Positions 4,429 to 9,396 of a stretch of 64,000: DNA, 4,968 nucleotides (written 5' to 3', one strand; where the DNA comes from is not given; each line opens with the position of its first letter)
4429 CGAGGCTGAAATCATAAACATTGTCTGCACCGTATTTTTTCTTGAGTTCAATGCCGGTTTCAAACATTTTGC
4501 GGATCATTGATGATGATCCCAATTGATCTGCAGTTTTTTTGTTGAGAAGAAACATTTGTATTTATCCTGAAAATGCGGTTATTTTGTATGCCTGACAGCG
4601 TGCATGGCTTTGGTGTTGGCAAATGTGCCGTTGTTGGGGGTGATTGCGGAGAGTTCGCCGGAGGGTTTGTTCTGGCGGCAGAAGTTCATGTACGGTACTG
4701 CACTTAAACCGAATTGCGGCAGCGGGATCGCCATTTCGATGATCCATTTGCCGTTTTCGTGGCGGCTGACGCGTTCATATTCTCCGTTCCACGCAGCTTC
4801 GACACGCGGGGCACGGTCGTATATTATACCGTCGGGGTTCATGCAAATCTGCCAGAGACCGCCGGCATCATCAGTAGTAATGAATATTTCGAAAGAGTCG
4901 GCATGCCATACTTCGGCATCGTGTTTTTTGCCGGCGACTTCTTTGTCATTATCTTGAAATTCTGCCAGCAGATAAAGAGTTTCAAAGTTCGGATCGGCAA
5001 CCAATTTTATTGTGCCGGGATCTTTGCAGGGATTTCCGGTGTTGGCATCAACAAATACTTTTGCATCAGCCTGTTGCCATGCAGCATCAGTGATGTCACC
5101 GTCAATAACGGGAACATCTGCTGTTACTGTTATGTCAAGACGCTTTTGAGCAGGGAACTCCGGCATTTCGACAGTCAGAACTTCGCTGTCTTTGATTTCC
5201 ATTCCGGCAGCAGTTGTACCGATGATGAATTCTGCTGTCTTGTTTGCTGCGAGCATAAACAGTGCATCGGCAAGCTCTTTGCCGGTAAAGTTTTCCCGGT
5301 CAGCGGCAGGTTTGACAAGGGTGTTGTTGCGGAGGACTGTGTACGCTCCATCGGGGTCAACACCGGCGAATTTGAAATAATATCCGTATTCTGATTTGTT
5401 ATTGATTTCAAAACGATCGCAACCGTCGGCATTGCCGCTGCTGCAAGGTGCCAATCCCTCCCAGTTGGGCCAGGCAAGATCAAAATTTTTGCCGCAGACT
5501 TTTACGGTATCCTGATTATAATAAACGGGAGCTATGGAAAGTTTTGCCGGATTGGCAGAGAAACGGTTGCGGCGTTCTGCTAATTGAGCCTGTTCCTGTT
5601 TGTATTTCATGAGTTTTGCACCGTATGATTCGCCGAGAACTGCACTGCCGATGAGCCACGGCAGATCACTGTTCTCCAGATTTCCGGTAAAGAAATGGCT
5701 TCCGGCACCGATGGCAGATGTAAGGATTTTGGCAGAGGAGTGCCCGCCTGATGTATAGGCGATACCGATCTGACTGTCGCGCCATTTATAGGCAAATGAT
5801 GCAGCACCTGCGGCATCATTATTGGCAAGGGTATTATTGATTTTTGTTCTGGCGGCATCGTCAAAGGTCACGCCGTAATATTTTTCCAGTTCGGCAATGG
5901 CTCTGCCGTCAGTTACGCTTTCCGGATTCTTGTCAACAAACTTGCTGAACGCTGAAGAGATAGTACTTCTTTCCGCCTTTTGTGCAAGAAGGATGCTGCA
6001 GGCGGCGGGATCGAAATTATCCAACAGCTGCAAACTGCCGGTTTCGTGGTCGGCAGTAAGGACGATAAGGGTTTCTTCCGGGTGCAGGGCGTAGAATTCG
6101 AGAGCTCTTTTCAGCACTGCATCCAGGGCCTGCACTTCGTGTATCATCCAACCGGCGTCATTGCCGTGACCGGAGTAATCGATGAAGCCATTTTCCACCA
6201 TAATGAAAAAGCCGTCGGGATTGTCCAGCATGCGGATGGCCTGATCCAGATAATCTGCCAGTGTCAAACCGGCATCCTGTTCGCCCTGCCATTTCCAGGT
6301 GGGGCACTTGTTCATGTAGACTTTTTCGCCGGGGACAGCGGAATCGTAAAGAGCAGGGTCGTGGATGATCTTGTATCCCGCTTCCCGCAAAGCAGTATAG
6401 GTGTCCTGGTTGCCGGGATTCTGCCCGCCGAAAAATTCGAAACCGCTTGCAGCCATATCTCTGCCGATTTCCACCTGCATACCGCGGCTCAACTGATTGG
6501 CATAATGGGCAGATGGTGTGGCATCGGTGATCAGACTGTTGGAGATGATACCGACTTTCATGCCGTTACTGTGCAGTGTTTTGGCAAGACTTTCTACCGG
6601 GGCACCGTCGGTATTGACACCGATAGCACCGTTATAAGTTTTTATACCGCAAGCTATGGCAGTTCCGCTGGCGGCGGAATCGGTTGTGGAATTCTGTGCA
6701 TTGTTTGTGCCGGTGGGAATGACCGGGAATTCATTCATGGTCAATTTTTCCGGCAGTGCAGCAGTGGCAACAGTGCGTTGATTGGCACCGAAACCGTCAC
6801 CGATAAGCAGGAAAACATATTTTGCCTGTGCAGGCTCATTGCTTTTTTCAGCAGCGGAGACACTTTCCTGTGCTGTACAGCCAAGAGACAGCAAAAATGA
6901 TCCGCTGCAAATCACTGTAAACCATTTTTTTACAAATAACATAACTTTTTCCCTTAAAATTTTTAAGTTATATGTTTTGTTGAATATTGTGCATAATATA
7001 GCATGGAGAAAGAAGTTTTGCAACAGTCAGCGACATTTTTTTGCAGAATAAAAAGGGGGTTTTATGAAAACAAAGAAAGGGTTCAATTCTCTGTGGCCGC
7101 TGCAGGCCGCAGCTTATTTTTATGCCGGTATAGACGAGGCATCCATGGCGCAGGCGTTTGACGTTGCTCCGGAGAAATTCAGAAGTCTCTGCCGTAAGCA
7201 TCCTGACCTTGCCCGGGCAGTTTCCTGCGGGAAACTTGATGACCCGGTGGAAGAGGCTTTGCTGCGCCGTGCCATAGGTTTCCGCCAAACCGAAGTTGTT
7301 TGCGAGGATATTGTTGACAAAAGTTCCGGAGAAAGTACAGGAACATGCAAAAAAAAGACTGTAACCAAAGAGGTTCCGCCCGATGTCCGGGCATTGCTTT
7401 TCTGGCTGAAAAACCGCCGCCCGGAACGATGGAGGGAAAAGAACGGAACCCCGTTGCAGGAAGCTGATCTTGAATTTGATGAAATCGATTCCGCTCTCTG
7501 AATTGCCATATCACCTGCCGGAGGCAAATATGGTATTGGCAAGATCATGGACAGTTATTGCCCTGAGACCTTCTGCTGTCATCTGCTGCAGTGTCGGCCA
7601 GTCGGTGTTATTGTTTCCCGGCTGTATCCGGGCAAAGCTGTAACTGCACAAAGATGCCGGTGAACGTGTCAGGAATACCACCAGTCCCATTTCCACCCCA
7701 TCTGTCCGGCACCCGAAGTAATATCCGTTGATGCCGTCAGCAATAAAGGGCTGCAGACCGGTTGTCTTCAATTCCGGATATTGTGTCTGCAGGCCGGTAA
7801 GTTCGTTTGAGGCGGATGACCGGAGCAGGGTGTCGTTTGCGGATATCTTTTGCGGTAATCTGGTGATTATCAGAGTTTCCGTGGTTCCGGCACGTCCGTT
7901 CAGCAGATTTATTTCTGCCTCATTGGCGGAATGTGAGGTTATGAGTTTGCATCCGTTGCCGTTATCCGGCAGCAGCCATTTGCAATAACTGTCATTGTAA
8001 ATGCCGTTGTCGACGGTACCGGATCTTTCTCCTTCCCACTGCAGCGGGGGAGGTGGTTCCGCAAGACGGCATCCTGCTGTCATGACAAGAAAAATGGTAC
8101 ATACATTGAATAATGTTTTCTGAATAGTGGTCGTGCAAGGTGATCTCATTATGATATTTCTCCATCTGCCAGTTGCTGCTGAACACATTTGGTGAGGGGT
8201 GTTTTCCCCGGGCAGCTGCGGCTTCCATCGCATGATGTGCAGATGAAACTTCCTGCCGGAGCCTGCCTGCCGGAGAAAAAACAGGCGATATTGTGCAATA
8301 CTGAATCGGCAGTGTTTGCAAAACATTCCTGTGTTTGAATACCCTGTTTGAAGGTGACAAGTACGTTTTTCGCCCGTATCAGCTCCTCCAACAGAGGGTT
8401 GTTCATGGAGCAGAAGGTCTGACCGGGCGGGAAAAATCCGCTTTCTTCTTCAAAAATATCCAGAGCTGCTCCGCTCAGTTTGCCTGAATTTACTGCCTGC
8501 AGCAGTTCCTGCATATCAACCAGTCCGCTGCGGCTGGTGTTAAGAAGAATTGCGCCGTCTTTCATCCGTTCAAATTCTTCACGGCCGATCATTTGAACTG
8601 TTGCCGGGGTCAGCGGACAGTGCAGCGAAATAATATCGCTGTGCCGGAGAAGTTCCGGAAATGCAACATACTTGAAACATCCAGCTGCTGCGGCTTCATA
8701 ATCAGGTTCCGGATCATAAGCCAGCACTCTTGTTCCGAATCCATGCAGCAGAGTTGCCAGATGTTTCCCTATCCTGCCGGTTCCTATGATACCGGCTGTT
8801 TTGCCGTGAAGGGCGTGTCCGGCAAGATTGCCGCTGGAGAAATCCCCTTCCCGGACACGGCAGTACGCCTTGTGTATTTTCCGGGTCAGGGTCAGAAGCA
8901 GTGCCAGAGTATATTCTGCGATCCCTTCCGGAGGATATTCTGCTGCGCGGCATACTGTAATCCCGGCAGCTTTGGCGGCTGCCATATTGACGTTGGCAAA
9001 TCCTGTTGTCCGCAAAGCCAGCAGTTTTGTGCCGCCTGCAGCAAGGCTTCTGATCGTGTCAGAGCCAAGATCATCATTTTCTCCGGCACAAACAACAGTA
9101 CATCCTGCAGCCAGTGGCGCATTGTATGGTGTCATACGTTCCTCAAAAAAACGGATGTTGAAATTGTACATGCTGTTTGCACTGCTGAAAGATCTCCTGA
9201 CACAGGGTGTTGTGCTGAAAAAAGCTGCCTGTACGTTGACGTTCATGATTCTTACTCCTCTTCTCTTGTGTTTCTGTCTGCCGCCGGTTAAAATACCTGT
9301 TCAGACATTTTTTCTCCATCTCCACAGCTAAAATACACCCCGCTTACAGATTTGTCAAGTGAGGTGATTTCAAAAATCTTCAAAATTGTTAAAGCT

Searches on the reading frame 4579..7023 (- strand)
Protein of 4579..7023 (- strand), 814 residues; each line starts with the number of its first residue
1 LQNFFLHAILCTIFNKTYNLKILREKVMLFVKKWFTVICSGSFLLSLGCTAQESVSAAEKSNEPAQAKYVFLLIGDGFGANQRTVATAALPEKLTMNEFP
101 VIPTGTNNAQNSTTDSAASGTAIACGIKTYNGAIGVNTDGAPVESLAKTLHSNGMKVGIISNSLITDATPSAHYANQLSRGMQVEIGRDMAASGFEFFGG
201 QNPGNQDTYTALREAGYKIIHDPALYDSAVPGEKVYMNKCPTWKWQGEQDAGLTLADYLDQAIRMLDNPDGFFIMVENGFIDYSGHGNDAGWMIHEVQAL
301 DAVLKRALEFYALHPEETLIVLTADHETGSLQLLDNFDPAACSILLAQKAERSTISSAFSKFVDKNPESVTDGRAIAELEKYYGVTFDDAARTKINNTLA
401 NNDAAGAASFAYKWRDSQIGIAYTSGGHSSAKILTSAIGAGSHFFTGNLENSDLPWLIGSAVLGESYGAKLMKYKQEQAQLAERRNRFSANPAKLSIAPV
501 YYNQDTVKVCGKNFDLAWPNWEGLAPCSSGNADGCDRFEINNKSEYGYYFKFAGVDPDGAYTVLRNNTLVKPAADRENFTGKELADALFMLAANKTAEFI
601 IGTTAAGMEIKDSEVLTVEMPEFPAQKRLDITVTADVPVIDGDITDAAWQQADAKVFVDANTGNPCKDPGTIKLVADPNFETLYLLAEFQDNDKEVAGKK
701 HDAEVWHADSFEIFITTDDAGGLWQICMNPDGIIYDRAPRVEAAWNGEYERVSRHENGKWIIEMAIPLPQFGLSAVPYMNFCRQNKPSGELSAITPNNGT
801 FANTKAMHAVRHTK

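Call 71: search_protein_families(library=pfam, proteins=[window:4579-7023:-], max_evalue=0.00001)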
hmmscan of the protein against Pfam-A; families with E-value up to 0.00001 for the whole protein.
window:4579-7023:- (814 aa): 2 families
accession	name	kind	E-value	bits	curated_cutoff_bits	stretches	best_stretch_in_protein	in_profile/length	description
PF00245.25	Alk_phosphatase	-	3.4e-47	161.8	24.4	2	67-186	1-130/423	Alkaline phosphatase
PF06452.16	CBM9_1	-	2.6e-07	31.2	23.4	1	640-769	1-131/185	Carbohydrate family 9 binding domain-like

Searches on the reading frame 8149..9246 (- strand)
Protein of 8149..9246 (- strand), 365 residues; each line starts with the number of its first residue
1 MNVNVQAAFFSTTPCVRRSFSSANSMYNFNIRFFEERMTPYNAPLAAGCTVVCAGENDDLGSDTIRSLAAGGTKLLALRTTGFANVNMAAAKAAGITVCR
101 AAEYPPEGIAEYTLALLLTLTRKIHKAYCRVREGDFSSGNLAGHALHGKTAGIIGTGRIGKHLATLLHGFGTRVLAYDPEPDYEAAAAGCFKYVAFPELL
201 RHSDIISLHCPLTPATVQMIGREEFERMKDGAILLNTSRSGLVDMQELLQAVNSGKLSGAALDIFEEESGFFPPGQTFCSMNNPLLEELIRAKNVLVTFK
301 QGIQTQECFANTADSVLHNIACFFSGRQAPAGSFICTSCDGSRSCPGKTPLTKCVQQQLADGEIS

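Call 71: search_protein_families(library=pfam, proteins=[window:8149-9246:-], max_evalue=0.00001)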
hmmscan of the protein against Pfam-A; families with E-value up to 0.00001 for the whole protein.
window:8149-9246:- (365 aa): 3 families
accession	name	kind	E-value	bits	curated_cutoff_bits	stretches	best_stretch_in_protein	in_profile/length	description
PF02826.25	2-Hacid_dh_C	-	2e-51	174.3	25.1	1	114-298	1-174/178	D-isomer specific 2-hydroxyacid dehydrogenase, NAD binding domain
PF00389.36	2-Hacid_dh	-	6.1e-16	58.8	24.6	1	29-329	20-129/134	D-isomer specific 2-hydroxyacid dehydrogenase, catalytic domain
PF00670.27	AdoHcyase_NAD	-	2.5e-06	28.1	27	0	146-248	21-121/162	S-adenosyl-L-homocysteine hydrolase, NAD binding domain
